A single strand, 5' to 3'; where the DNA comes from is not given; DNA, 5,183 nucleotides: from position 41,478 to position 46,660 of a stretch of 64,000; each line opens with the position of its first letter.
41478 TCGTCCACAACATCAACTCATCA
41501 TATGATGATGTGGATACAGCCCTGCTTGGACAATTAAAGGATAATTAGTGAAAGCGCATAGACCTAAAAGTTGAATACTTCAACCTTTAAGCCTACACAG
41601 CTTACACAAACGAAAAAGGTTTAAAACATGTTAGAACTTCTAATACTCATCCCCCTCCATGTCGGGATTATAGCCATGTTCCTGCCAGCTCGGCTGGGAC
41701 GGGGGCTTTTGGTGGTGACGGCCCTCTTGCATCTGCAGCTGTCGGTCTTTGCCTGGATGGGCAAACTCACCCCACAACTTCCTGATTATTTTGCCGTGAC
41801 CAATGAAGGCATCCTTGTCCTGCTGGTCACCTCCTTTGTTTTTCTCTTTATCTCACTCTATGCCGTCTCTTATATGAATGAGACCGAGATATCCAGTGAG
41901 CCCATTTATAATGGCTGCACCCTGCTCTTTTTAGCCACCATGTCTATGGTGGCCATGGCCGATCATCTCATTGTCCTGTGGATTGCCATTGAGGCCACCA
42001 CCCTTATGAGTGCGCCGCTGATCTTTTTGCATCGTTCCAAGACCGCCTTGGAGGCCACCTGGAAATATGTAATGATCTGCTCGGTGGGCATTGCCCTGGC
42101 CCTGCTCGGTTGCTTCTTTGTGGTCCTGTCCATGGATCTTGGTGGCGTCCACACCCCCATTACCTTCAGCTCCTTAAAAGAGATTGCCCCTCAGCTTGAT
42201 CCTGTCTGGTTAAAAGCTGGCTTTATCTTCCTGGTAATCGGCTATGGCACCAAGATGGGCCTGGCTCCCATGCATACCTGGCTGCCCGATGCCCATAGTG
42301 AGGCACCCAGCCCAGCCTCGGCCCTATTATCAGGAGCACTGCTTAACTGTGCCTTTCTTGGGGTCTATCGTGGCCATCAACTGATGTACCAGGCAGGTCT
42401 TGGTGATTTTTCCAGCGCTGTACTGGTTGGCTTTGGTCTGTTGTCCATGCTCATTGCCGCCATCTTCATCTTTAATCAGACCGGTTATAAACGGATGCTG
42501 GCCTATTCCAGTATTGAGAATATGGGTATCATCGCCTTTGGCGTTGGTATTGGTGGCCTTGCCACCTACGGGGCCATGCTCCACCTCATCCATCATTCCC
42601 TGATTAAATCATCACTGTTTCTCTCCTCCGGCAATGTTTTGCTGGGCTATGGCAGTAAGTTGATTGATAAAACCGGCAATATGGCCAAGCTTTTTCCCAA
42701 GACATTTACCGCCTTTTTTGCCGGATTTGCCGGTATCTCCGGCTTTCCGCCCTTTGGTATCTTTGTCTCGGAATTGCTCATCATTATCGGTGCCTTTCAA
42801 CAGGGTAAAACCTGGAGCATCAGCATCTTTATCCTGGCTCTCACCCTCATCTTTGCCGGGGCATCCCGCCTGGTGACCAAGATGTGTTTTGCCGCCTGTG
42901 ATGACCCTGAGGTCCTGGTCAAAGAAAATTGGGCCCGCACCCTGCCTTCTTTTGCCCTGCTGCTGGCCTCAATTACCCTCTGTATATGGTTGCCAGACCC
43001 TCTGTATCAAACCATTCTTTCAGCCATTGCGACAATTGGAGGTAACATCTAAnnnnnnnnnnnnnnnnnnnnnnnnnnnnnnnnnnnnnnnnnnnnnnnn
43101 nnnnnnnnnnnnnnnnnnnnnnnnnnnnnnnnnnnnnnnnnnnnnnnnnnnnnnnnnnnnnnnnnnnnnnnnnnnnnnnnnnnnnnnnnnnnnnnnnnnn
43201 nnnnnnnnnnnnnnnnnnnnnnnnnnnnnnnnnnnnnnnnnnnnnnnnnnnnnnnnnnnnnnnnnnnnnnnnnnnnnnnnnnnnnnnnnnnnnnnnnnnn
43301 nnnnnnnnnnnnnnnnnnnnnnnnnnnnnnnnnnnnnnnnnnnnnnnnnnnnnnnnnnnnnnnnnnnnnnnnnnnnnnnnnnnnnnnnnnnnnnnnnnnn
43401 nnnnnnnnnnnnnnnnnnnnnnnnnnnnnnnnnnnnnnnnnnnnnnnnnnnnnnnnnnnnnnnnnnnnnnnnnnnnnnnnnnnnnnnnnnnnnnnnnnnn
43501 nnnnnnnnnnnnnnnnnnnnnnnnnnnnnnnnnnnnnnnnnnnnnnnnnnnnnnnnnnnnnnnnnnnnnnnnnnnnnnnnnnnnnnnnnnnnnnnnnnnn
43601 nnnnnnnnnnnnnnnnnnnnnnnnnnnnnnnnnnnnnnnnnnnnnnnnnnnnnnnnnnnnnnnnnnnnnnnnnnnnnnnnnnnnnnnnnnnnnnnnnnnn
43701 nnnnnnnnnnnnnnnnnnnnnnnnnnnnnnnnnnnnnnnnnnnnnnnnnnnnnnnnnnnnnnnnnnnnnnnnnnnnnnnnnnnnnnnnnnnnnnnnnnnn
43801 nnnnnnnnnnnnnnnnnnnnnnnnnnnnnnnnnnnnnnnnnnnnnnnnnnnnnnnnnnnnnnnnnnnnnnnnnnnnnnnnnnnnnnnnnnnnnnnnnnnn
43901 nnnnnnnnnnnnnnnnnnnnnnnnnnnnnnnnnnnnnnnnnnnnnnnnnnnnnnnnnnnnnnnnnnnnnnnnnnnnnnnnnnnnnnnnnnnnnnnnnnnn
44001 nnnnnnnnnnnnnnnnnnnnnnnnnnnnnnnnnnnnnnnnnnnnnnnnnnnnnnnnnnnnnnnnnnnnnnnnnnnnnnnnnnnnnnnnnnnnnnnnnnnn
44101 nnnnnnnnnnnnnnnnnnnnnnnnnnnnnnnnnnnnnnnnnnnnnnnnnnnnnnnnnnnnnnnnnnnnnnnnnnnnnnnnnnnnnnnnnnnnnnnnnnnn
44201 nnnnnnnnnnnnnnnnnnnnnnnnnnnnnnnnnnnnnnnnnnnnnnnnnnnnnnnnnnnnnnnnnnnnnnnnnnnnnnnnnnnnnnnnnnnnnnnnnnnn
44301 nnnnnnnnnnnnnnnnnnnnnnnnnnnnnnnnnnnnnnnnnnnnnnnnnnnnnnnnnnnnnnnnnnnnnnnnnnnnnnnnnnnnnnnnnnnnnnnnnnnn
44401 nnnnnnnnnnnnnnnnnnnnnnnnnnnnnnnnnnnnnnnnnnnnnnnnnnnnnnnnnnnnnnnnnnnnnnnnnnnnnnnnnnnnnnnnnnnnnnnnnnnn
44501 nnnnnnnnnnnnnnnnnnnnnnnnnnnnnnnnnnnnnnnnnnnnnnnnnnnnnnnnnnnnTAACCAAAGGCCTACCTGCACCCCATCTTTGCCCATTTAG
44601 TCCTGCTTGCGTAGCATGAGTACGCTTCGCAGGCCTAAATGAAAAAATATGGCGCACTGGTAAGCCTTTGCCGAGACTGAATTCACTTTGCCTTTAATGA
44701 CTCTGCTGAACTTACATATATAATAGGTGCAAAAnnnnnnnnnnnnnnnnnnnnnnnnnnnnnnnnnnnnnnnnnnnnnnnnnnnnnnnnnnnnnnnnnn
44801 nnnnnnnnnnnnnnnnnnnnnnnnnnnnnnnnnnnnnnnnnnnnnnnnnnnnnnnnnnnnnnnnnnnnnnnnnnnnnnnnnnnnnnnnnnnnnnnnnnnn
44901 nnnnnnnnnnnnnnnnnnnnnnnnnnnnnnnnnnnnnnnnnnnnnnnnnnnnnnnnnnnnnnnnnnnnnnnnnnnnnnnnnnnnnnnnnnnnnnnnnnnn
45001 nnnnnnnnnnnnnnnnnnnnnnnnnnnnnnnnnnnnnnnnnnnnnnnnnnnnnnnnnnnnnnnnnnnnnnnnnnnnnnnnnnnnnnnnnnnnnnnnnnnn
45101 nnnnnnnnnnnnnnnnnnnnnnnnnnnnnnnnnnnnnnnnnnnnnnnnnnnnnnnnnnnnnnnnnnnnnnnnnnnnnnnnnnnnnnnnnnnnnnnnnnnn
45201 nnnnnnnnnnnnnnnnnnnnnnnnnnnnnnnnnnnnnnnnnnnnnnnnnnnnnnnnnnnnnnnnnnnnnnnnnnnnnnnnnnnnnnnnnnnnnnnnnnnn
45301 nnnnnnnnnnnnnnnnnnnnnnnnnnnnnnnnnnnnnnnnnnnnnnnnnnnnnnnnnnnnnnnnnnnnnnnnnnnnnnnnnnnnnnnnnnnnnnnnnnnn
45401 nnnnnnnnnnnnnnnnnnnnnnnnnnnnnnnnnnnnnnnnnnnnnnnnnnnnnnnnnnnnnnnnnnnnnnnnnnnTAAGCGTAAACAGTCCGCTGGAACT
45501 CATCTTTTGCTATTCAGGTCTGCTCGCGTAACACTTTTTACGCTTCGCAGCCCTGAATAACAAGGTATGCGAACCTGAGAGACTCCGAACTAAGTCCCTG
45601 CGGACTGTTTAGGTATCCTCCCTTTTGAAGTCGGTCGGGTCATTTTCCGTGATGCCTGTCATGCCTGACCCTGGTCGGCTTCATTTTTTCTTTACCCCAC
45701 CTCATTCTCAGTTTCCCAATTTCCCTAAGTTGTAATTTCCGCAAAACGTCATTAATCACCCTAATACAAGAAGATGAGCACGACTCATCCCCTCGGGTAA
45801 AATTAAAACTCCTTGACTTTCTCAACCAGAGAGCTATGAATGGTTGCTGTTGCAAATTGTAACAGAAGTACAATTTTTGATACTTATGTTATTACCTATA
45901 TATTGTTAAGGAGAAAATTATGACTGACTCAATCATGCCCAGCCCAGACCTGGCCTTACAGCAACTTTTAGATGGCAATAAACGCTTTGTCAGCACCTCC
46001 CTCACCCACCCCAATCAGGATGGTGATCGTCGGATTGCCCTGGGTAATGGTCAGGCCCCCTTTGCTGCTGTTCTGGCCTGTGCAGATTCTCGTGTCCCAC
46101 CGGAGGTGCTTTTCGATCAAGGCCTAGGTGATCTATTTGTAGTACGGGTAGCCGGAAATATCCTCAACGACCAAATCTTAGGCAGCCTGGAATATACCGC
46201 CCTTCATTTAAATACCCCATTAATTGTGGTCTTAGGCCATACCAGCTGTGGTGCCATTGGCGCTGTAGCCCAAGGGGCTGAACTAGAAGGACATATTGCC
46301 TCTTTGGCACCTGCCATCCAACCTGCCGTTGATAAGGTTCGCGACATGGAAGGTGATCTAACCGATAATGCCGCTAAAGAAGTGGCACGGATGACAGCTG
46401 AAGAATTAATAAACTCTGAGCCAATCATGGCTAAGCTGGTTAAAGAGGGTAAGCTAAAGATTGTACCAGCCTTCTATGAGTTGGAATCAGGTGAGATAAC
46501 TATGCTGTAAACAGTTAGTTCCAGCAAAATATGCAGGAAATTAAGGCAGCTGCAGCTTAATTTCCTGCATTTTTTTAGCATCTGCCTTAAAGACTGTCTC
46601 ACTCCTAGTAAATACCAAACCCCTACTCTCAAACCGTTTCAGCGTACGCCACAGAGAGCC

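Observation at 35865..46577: Ehr-type (hydrogenase-derived, Ni-Fe-less) complex-I-like module co-located with a Cys/His/Cys unknown protein and a beta-carbonic anhydrase: candidate energy-coupled CO2/HCO3- system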

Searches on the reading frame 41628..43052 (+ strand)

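Call 3: search_protein_families(library=pfam, proteins=[window:41628-43052:+], max_evalue=0.01)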
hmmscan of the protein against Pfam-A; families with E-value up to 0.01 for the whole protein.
window:41628-43052:+ (474 aa): 1 family
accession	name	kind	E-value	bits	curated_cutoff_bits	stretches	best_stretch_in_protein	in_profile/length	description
PF00361.26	Proton_antipo_M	-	6.3e-48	163.9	21.5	1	111-403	1-289/294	NADH:quinone oxidoreductase/Mrp antiporter, TM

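Call 4: search_protein_families(library=ncbifam, proteins=[window:41628-43052:+], max_evalue=0.01)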
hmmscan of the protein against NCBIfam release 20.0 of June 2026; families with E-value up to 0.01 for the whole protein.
window:41628-43052:+ (474 aa): 71 families (the best 25 are shown)
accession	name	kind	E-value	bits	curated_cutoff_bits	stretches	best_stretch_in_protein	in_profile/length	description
NF005044.0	PRK06458.1-4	equivalog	1.1e-100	338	610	1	51-468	66-492/531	hydrogenase 4 subunit F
NF005045.0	PRK06458.1-5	equivalog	2e-90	304.1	543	1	48-471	55-483/484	hydrogenase 4 subunit F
NF005041.0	PRK06458.1-1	equivalog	2.4e-84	284.2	951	1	54-470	69-493/526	hydrogenase 4 subunit F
NF005043.0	PRK06458.1-3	equivalog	2.3e-80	270.9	533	1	4-462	11-474/483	hydrogenase 4 subunit F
NF005042.0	PRK06458.1-2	equivalog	1e-72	245.6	437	1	4-451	7-428/439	hydrogenase 4 subunit F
NF006427.0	PRK08676.1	equivalog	1e-69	235.7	511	1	21-471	23-484/486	hydrogenase membrane subunit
NF005086.0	PRK06521.1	equivalog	7e-57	193.3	667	1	49-410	70-437/669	hydrogenase 4 subunit B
NF006241.0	PRK08377.1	equivalog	8.6e-45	153.7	645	1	40-463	59-470/494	NADH dehydrogenase subunit N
NF006418.0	PRK08667.1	equivalog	2.8e-42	145.1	794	1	56-416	74-437/644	hydrogenase membrane subunit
NF005141.0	PRK06590.1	equivalog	1.8e-39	136.2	556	1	12-457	34-470/615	NADH-quinone oxidoreductase subunit L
TIGR01974.1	NDH_I_L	subfamily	1e-38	133.7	407.5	1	36-456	59-480/630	NADH-quinone oxidoreductase subunit L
TIGR01972.1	NDH_I_M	subfamily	1.2e-38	133.1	263.8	1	59-468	76-480/486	NADH-quinone oxidoreductase subunit M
NF006240.0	PRK08376.1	subfamily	3.3e-37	128.6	662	1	55-464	86-500/521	putative monovalent cation/H+ antiporter subunit D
TIGR01770.1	NDH_I_N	subfamily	1.6e-36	126.3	332.6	1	31-452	44-462/472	NADH-quinone oxidoreductase subunit NuoN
NF005561.0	PRK07234.1-1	equivalog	4.4e-36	124.8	718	1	54-407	75-426/569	putative monovalent cation/H+ antiporter subunit D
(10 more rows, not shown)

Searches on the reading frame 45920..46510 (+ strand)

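Call 3: search_protein_families(library=pfam, proteins=[window:45920-46510:+], max_evalue=0.01)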
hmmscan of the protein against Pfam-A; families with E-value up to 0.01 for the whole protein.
window:45920-46510:+ (196 aa): 1 family
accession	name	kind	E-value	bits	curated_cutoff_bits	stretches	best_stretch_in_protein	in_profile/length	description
PF00484.24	Pro_CA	-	1.5e-37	129.7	25.7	1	50-193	2-156/156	Carbonic anhydrase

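Call 4: search_protein_families(library=ncbifam, proteins=[window:45920-46510:+], max_evalue=0.01)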
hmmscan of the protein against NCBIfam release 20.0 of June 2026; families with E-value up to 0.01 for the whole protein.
window:45920-46510:+ (196 aa): 2 families
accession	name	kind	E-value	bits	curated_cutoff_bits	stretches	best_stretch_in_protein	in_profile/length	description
NF011765.0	PRK15219.1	subfamily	3.8e-40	137.9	221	1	8-195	52-243/245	carbonic anhydrase family protein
NF007756.0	PRK10437.1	equivalog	6.1e-08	32.4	251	1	39-122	27-113/220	carbonate dehydratase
